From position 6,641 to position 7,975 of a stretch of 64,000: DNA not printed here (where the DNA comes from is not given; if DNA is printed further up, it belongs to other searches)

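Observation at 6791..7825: Aspartate-semialdehyde dehydrogenase look-alike without catalytic cysteine or dinucleotide-binding glycines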

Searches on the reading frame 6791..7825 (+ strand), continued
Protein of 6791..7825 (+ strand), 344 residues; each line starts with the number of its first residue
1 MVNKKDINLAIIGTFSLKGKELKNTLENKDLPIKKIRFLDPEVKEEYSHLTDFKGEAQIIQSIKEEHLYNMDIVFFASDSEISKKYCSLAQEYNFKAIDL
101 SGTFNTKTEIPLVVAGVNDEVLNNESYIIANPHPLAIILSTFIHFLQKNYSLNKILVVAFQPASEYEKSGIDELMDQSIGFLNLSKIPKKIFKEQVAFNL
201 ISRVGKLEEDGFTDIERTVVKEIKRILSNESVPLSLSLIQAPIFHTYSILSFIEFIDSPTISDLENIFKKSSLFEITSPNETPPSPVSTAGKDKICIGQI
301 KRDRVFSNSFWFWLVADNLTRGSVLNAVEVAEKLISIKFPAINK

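Call 52: search_protein_families(library=ncbifam, proteins=[L090:6375-6605:+, L090:6605-7207:+, L090:7207-8001:+, L090:8001-8978:+, L008:9029-9553:+], max_evalue=0.001)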
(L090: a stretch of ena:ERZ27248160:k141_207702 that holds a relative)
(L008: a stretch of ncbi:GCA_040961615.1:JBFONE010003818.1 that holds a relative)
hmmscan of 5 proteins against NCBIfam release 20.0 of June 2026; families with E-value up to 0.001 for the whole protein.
L090:6375-6605:+ (77 aa): 0 families

L090:6605-7207:+ (201 aa): 12 families
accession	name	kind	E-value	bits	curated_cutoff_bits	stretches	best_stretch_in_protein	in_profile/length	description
NF003678.0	PRK05305.1-2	equivalog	1.3e-66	224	225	1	1-200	6-217/218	phosphatidylserine decarboxylase family protein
NF003685.0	PRK05305.2-5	equivalog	1.2e-62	210.7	183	1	3-199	2-192/198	phosphatidylserine decarboxylase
NF003683.0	PRK05305.2-3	equivalog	1.6e-53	181.1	244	1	2-198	6-201/204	phosphatidylserine decarboxylase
NF003677.0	PRK05305.1-1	equivalog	2e-53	181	315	1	3-200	14-220/232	phosphatidylserine decarboxylase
TIGR00164.2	AS_decarb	equivalog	2.8e-53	180.4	230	1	21-198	17-209/215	archaetidylserine decarboxylase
NF003682.0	PRK05305.2-2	equivalog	7.5e-53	179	284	1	18-199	25-211/212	phosphatidylserine decarboxylase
NF003684.0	PRK05305.2-4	equivalog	5.9e-51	173.2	317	1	3-201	9-215/228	phosphatidylserine decarboxylase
NF003679.0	PRK05305.1-3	equivalog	2.1e-50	171.5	252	1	3-200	27-233/234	phosphatidylserine decarboxylase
NF003680.0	PRK05305.1-5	equivalog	1.9e-47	161.4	262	1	3-200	10-214/217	phosphatidylserine decarboxylase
NF038088.1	anchor_synt_D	exception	9.2e-47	159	240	1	10-197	8-192/194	protein sorting system archaetidylserine decarboxylase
NF003681.0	PRK05305.2-1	equivalog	1.9e-38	132.1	377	1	3-199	11-217/231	phosphatidylserine decarboxylase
NF003038.0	PRK03934.1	equivalog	0.00042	19.2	285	0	156-196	222-263/267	phosphatidylserine decarboxylase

L090:7207-8001:+ (265 aa): 13 families
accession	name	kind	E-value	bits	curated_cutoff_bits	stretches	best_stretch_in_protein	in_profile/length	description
TIGR00473.1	pssA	equivalog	2.7e-40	137.9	107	1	27-188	1-152/153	CDP-diacylglycerol--serine O-phosphatidyltransferase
NF038087.1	arch_ser_synth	exception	7.6e-40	136.8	240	1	22-214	6-197/216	archaetidylserine synthase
TIGR04217.1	archae_ser_T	exception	1.4e-34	119.8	200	1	21-227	8-210/221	archaetidylserine synthase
NF038086.1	anchor_synt_A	exception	7.3e-19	68.4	200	1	26-191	13-176/222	protein sorting system archaetidylserine synthase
NF040950.1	archin_ph_syn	equivalog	8.9e-09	35.5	180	1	19-98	22-102/191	archaetidylinositol phosphate synthase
NF045884.1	PhCholSynAgro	equivalog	5.4e-07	29.8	350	1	26-237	16-223/235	phosphatidylcholine synthase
NF045887.1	PhCholSynPs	equivalog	8.8e-06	25.5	300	1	26-214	18-194/235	phosphatidylcholine synthase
NF041135.1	IPPtranDIPPsyn_Thcocales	equivalog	1.5e-05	24.2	580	1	21-103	250-331/419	bifunctional L-myo-inositol-1-phosphate cytidylyltransferase/CDP-L-myo-inositol myo-inositolphosphotransferase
NF045883.1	PIPSynth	equivalog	0.0001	22.1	170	1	38-99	41-103/197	phosphatidylinositol phosphate synthase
NF045886.1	PhCholSynLeg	equivalog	0.00011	21.9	440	1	24-220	20-216/250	phosphatidylcholine synthase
NF052561.1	PIPSynBT1523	equivalog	0.00023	21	350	1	49-104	63-118/232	hypothetical protein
NF008090.0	PRK10832.1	equivalog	0.00035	20.7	304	1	49-191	35-174/182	CDP-diacylglycerol--glycerol-3-phosphate 3-phosphatidyltransferase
NF045885.1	PhCholSynBorr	equivalog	0.00057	19.8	400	1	25-220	14-207/234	phosphatidylcholine synthase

L090:8001-8978:+ (326 aa): 9 families
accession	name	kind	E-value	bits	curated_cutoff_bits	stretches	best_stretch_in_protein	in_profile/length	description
NF011456.0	PRK14874.1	equivalog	9e-50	169.6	223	1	2-324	3-342/346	aspartate-semialdehyde dehydrogenase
TIGR01296.1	asd_B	equivalog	7e-48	163.5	324.2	1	5-323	1-337/339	aspartate-semialdehyde dehydrogenase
NF004224.0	PRK05671.1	equivalog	6.8e-46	157.3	284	1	3-323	4-332/336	aspartate-semialdehyde dehydrogenase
NF005957.0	PRK08040.1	equivalog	6.6e-40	137.6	273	1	5-325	6-333/336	aspartate-semialdehyde dehydrogenase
NF005229.0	PRK06728.1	equivalog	6e-25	87.8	628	1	4-323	6-342/347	aspartate-semialdehyde dehydrogenase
NF005368.0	PRK06901.1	equivalog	1.1e-17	64.3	437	1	3-323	4-319/323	oxidoreductase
NF006416.0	PRK08664.1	subfamily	7.4e-09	35.2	232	0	3-166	3-187/350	aspartate-semialdehyde dehydrogenase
TIGR00978.1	asd_EA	equivalog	1.5e-07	30.9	301.2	0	4-167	1-186/342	aspartate-semialdehyde dehydrogenase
TIGR01850.1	argC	equivalog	8.1e-06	25.3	233.6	0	5-100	2-102/345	N-acetyl-gamma-glutamyl-phosphate reductase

L008:9029-9553:+ (175 aa): 0 families
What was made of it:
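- PssA and Psd pass NCBIfam cut-offs (call 52).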

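Call 61: list_cluster_members(proteins=[P0147, P0151, P0152, P0157, P0165, P0168, P0170, P0172, P0175, P0177])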
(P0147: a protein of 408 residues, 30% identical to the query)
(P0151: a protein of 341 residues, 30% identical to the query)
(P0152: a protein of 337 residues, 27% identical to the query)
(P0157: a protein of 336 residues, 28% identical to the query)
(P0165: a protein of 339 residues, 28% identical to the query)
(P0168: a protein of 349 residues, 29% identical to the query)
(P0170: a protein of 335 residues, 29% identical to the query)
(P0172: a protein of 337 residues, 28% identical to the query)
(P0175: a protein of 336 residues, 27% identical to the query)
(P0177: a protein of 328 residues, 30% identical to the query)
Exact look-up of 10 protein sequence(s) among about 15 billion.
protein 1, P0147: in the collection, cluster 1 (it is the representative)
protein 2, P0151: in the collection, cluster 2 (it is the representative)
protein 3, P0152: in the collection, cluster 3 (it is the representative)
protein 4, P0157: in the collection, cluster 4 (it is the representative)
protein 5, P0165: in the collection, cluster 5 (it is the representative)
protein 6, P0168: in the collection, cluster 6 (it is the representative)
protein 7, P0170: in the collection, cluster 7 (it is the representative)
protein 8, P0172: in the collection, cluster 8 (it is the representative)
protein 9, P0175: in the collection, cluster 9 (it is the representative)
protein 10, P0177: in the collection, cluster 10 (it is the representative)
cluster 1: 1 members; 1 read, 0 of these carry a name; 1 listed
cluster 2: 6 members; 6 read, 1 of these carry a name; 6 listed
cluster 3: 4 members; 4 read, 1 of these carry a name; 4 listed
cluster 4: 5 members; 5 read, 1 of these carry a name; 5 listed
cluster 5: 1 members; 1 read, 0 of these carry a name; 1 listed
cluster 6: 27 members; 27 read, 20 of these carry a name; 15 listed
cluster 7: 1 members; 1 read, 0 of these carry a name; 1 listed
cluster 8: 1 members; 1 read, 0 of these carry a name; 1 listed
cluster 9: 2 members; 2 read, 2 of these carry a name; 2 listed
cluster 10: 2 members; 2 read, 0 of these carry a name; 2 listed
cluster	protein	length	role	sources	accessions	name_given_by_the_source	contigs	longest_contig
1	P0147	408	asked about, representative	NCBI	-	-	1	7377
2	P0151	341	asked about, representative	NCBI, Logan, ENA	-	-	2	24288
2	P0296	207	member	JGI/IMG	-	aspartate-semialdehyde dehydrogenase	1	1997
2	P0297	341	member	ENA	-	-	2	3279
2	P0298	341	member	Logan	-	-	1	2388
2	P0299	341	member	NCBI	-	-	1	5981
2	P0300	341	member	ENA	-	-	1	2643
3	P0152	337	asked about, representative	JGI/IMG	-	aspartate-semialdehyde dehydrogenase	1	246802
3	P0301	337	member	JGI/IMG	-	-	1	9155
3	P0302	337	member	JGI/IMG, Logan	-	-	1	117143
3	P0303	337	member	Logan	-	-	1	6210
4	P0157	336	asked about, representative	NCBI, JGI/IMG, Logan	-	-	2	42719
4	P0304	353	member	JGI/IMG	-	aspartate-semialdehyde dehydrogenase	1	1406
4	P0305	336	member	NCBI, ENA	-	-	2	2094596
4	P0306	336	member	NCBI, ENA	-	-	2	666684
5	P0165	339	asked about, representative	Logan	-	-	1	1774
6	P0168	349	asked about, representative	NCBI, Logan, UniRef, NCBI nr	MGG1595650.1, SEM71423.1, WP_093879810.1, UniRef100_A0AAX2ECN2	aspartate semialdehyde dehydrogenase [Terribacillus saccharophilus] | Aspartate-semialdehyde dehydrogenase n=1 Tax=Terribacillus saccharophilus TaxID=361277 ... | aspartate-semialdehyde dehydrogenase [Terribacillus saccharophilus]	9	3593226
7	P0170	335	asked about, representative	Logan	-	-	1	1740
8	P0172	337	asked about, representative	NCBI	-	-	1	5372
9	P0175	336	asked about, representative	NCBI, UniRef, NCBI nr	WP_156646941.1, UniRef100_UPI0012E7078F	aspartate-semialdehyde dehydrogenase [Lentibacillus sp. JNUCC-1] | aspartate-semialdehyde dehydrogenase n=1 Tax=Lentibacillus sp. JNUCC-1 TaxID=2654513 ...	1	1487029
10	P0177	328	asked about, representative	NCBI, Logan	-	-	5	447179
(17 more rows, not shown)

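Call 63: find_encoding_contigs(protein=P0001, flank=3000, max_places=2)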
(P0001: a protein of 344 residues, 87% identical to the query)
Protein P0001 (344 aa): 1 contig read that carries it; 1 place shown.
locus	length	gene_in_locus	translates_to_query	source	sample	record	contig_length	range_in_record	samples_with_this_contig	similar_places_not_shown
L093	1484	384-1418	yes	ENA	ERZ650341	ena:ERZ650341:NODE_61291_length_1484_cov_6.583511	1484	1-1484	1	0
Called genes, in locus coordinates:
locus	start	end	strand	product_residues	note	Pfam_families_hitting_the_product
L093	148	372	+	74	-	-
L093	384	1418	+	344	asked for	PF01118:Semialdhyde_dh, PF02774:Semialdhyde_dhC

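Call 68: find_homologous_proteins(query=P0155, max_evalue=1e-20)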
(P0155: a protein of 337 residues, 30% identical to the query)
Query P0155 (337 aa): 973 proteins with E <= 1e-20 among 8000 candidates; the best 120 are listed.
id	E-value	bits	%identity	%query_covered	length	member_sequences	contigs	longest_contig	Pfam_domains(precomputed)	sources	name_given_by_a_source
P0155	4.7e-214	727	100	100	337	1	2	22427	PF02774.24,PF01118.31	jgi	jgi:aspartate-semialdehyde dehydrogenase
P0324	6.5e-138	477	61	100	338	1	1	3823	PF02774.24,PF01118.31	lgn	-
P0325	1.2e-127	443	58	100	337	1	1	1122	PF02774.24,PF01118.31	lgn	-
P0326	2.2e-127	443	61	99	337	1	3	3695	PF02774.24,PF01118.31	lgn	-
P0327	2.3e-126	439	60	100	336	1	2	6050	PF02774.24,PF01118.31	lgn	-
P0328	5.2e-125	435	58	100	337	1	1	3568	PF02774.24,PF01118.31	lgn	-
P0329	5.8e-124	431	58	99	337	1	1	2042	PF02774.24,PF01118.31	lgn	-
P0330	6.0e-122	425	58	99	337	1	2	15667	PF02774.24,PF01118.31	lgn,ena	-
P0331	1.1e-120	421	58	99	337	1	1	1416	PF02774.24,PF01118.31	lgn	-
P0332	1.5e-108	381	55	92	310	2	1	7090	PF02774.24,PF01118.31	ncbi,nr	ncbi:MAG: hypothetical protein KY432_01555, partial [Acidobacteria bacterium]|nr:hypothetical protei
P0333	1.4e-98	348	50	95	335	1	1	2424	PF02774.24,PF01118.31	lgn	-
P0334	4.9e-97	343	46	97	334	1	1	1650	PF02774.24,PF01118.31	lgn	-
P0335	4.1e-96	340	46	99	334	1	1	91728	PF02774.24,PF01118.31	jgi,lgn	jgi:aspartate-semialdehyde dehydrogenase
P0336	4.7e-96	340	48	100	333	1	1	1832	PF02774.24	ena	-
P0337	1.4e-95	338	48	99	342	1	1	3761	PF02774.24,PF01118.31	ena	-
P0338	4.8e-95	336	56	83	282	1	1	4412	PF02774.24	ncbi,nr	ncbi:MAG: Asd/ArgC dimerization domain-containing protein, partial [Thermoanaerobaculia bacterium]|n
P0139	7.2e-95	336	47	96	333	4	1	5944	PF02774.24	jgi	jgi:aspartate-semialdehyde dehydrogenase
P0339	2.4e-94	334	50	97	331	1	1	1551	PF02774.24,PF01118.31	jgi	jgi:aspartate-semialdehyde dehydrogenase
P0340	7.7e-94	332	48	97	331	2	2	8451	PF02774.24,PF01118.31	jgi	jgi:aspartate-semialdehyde dehydrogenase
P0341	8.4e-94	332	48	99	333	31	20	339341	PF02774.24,PF01118.31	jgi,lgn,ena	-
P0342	1.1e-93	332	48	96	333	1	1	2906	PF02774.24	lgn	-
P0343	2.1e-93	331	46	100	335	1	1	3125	PF02774.24,PF01118.31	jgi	-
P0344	2.4e-93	331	49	99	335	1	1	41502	PF02774.24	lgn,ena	-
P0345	2.6e-93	331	48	98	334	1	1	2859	PF02774.24,PF01118.31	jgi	jgi:aspartate-semialdehyde dehydrogenase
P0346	3.1e-93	330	49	99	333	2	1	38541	PF02774.24,PF01118.31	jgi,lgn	-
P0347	4.0e-93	330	49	98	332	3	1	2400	PF02774.24,PF01118.31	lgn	-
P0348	5.0e-93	330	47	99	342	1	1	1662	PF02774.24,PF01118.31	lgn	-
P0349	5.5e-93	330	47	98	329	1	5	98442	PF02774.24,PF01118.31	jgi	jgi:aspartate-semialdehyde dehydrogenase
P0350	1.4e-92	328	47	99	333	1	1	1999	PF02774.24,PF01118.31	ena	-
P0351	1.8e-92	328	47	99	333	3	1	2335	PF02774.24,PF01118.31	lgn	-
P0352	2.0e-92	328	50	98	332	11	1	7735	PF02774.24,PF01118.31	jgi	-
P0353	2.5e-92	327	47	99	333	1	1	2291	PF02774.24,PF01118.31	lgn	-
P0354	2.7e-92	327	48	98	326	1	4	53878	PF02774.24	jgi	jgi:aspartate-semialdehyde dehydrogenase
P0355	2.9e-92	327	48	98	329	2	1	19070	PF02774.24,PF01118.31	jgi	-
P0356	4.1e-92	327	57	79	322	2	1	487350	PF01118.31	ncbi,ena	-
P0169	5.1e-92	326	47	99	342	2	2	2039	PF02774.24,PF01118.31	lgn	-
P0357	5.2e-92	326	50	98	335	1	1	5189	PF02774.24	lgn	-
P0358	6.3e-92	326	47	98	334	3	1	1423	PF02774.24,PF01118.31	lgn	-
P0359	7.0e-92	326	47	99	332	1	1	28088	PF02774.24,PF01118.31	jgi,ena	-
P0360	9.2e-92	325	47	99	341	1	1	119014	PF02774.24,PF01118.31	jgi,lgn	jgi:aspartate-semialdehyde dehydrogenase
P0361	1.1e-91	325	48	99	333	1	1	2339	PF02774.24,PF01118.31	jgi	-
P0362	1.2e-91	325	44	97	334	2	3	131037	PF02774.24,PF01118.31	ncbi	ncbi:MAG: Asd/ArgC dimerization domain-containing protein [Thermoanaerobaculia bacterium]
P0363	1.8e-91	324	48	100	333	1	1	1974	PF02774.24,PF01118.31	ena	-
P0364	2.0e-91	324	46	99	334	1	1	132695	PF02774.24,PF01118.31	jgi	jgi:aspartate-semialdehyde dehydrogenase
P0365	3.4e-91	324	47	100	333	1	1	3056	PF02774.24,PF01118.31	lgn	-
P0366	4.0e-91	323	47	98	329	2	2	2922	PF02774.24,PF01118.31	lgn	-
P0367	4.1e-91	323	48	97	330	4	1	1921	PF02774.24,PF01118.31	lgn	-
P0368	5.4e-91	323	46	99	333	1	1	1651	PF02774.24,PF01118.31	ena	-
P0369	5.6e-91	323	50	98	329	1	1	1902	PF02774.24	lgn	-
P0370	5.8e-91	323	47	100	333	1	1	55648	PF02774.24,PF01118.31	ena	-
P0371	7.4e-91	323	47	99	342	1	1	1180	PF02774.24,PF01118.31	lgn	-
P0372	8.3e-91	322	48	99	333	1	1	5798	PF02774.24,PF01118.31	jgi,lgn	-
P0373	8.5e-91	322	47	98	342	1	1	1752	PF02774.24,PF01118.31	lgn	-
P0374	1.4e-90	322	48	99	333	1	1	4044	PF02774.24,PF01118.31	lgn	-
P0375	1.4e-90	322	47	99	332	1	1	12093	PF02774.24,PF01118.31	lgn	-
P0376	1.6e-90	321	47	97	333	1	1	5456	PF02774.24,PF01118.31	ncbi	ncbi:MAG TPA: Asd/ArgC dimerization domain-containing protein [Thermoanaerobaculia bacterium]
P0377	1.9e-90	321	47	99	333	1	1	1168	PF02774.24,PF01118.31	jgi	jgi:aspartate-semialdehyde dehydrogenase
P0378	2.3e-90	321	45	100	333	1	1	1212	PF02774.24,PF01118.31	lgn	-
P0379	2.5e-90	321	47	99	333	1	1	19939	PF02774.24,PF01118.31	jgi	jgi:aspartate-semialdehyde dehydrogenase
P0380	2.7e-90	321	47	100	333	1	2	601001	PF02774.24,PF01118.31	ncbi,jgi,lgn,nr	ncbi:MAG: aspartate-semialdehyde dehydrogenase [Thermoanaerobaculia bacterium]|jgi:aspartate-semiald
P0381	3.2e-90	320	47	99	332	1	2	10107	PF02774.24,PF01118.31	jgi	jgi:aspartate-semialdehyde dehydrogenase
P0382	3.3e-90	320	46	100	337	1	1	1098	PF02774.24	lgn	-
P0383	3.5e-90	320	48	97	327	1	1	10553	PF02774.24,PF01118.31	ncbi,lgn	-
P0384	4.0e-90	320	48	99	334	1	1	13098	PF02774.24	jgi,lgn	-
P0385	4.0e-90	320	45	100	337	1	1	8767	PF02774.24,PF01118.31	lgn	-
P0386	4.6e-90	320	48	99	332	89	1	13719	PF02774.24,PF01118.31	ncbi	ncbi:MAG: Asd/ArgC dimerization domain-containing protein [Thermoanaerobaculia bacterium]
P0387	4.9e-90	320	47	100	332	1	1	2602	PF02774.24,PF01118.31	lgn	-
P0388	5.1e-90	320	46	99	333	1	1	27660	PF02774.24,PF01118.31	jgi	-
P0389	5.2e-90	320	45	100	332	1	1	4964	PF02774.24,PF01118.31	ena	-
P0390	5.3e-90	320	48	99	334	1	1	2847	PF02774.24,PF01118.31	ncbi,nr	ncbi:MAG: Semialdehyde dehydrogenase - binding protein [Acidobacteria bacterium]|nr:Semialdehyde deh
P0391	5.3e-90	320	47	99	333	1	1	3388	PF02774.24,PF01118.31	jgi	jgi:aspartate-semialdehyde dehydrogenase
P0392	5.6e-90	320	46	99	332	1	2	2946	PF02774.24,PF01118.31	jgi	-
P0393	6.1e-90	320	46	100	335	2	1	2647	PF02774.24,PF01118.31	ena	-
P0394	6.1e-90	319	44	100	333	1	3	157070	PF02774.24,PF01118.31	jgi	jgi:aspartate-semialdehyde dehydrogenase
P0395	6.7e-90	319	45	99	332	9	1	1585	PF02774.24,PF01118.31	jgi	jgi:aspartate-semialdehyde dehydrogenase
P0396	8.5e-90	319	46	97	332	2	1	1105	PF02774.24,PF01118.31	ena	-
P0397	8.9e-90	319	47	99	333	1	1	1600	PF02774.24,PF01118.31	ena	-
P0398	9.0e-90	319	47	97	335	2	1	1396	PF02774.24,PF01118.31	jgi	jgi:aspartate-semialdehyde dehydrogenase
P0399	9.1e-90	319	46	99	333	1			PF02774.24,PF01118.31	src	-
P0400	9.2e-90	319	46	100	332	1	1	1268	PF02774.24,PF01118.31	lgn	-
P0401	9.9e-90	319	47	97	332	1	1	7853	PF02774.24,PF01118.31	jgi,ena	jgi:aspartate-semialdehyde dehydrogenase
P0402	1.0e-89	319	44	100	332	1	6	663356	PF02774.24,PF01118.31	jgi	jgi:aspartate-semialdehyde dehydrogenase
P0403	1.1e-89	319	46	99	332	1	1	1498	PF02774.24,PF01118.31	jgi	-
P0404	1.1e-89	319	46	97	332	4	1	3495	PF02774.24,PF01118.31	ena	-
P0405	1.3e-89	318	46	99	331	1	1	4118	PF02774.24,PF01118.31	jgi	-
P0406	1.4e-89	318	45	100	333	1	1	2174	PF02774.24,PF01118.31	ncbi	-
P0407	1.4e-89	318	46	100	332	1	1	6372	PF02774.24,PF01118.31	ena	-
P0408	1.5e-89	318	47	100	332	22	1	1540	PF02774.24,PF01118.31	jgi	jgi:aspartate-semialdehyde dehydrogenase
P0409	1.5e-89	318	44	98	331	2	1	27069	PF02774.24,PF01118.31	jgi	-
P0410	1.7e-89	318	46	97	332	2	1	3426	PF02774.24,PF01118.31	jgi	jgi:aspartate-semialdehyde dehydrogenase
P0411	1.7e-89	318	46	97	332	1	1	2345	PF02774.24,PF01118.31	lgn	-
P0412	1.8e-89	318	46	98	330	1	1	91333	PF02774.24,PF01118.31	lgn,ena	-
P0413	2.1e-89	318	47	98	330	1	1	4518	PF02774.24,PF01118.31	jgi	jgi:aspartate-semialdehyde dehydrogenase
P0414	2.2e-89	318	47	100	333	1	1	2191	PF02774.24,PF01118.31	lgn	-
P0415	2.3e-89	318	46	98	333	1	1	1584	PF02774.24,PF01118.31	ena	-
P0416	2.8e-89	317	47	95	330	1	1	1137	PF02774.24,PF01118.31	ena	-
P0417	2.9e-89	317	46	97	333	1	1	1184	PF02774.24,PF01118.31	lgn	-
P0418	2.9e-89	317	45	100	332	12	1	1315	PF02774.24,PF01118.31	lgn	-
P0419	3.1e-89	317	46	100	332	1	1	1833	PF02774.24,PF01118.31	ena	-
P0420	3.2e-89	317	46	99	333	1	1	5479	PF02774.24,PF01118.31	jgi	jgi:aspartate-semialdehyde dehydrogenase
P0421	3.2e-89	317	44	99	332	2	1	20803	PF02774.24,PF01118.31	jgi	jgi:aspartate-semialdehyde dehydrogenase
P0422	3.3e-89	317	47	99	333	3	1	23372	PF02774.24,PF01118.31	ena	-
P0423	3.4e-89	317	46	99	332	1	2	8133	PF02774.24,PF01118.31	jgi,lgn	jgi:aspartate-semialdehyde dehydrogenase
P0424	3.7e-89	317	47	99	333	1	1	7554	PF02774.24,PF01118.31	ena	-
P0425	3.8e-89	317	47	98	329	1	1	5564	PF02774.24,PF01118.31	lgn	-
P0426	4.3e-89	317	46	99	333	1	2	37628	PF02774.24,PF01118.31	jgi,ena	-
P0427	4.6e-89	317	47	98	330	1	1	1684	PF02774.24,PF01118.31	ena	-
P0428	4.6e-89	317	46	100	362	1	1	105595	PF02774.24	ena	-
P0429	4.6e-89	317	47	95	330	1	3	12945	PF02774.24,PF01118.31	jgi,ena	-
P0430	4.7e-89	317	46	98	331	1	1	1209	PF02774.24,PF01118.31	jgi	jgi:aspartate-semialdehyde dehydrogenase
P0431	4.7e-89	317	46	100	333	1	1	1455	PF02774.24,PF01118.31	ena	-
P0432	4.8e-89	317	46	97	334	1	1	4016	PF02774.24,PF01118.31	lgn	-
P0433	4.8e-89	317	44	100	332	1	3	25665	PF02774.24,PF01118.31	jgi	jgi:aspartate-semialdehyde dehydrogenase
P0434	5.0e-89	316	48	98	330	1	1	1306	PF02774.24,PF01118.31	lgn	-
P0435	5.1e-89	316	45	99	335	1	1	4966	PF02774.24,PF01118.31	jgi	jgi:aspartate-semialdehyde dehydrogenase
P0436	5.1e-89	316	47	97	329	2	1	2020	PF02774.24,PF01118.31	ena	-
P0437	5.4e-89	316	46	99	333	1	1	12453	PF02774.24,PF01118.31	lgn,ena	-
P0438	5.4e-89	316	47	100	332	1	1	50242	PF02774.24,PF01118.31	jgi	jgi:aspartate-semialdehyde dehydrogenase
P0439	5.4e-89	316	45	100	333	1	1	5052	PF02774.24,PF01118.31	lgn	-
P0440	5.8e-89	316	46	97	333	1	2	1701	PF02774.24,PF01118.31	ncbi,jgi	jgi:aspartate-semialdehyde dehydrogenase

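Call 70: find_homologous_proteins(query=L091:1855-2643:+, max_evalue=1e-10)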
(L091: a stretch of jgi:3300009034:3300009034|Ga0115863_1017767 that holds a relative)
Query L091:1855-2643:+ (263 aa): 7945 proteins with E <= 1e-10 among 8000 candidates; the best 120 are listed.
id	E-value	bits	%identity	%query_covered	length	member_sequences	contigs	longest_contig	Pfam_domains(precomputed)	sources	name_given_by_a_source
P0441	3.8e-166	569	100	100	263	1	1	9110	PF01066.27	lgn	-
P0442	9.3e-166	567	100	100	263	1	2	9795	PF01066.27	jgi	-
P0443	2.9e-164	563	99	100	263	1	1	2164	PF01066.27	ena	-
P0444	1.0e-146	505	88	100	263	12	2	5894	PF01066.27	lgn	-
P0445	1.9e-144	498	86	100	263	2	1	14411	PF01066.27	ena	-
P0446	1.1e-140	485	87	95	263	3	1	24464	PF01066.27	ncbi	-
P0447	1.1e-138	479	84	100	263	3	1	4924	PF01066.27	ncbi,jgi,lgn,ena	-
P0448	1.0e-90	322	57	97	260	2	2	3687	PF01066.27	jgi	-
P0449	2.1e-89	317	57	93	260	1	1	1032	PF01066.27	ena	-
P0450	1.6e-82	295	54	100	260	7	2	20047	PF01066.27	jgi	jgi:CDP-diacylglycerol--serine O-phosphatidyltransferase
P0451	2.0e-82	295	56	88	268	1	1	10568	PF01066.27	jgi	-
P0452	4.3e-82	293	53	97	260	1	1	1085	PF01066.27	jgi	jgi:CDP-diacylglycerol--serine O-phosphatidyltransferase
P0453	6.6e-81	290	55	95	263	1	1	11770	PF01066.27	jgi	jgi:CDP-diacylglycerol--serine O-phosphatidyltransferase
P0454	2.1e-80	288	53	92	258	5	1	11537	PF01066.27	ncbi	-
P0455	2.3e-80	288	51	97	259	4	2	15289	PF01066.27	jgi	jgi:CDP-diacylglycerol--serine O-phosphatidyltransferase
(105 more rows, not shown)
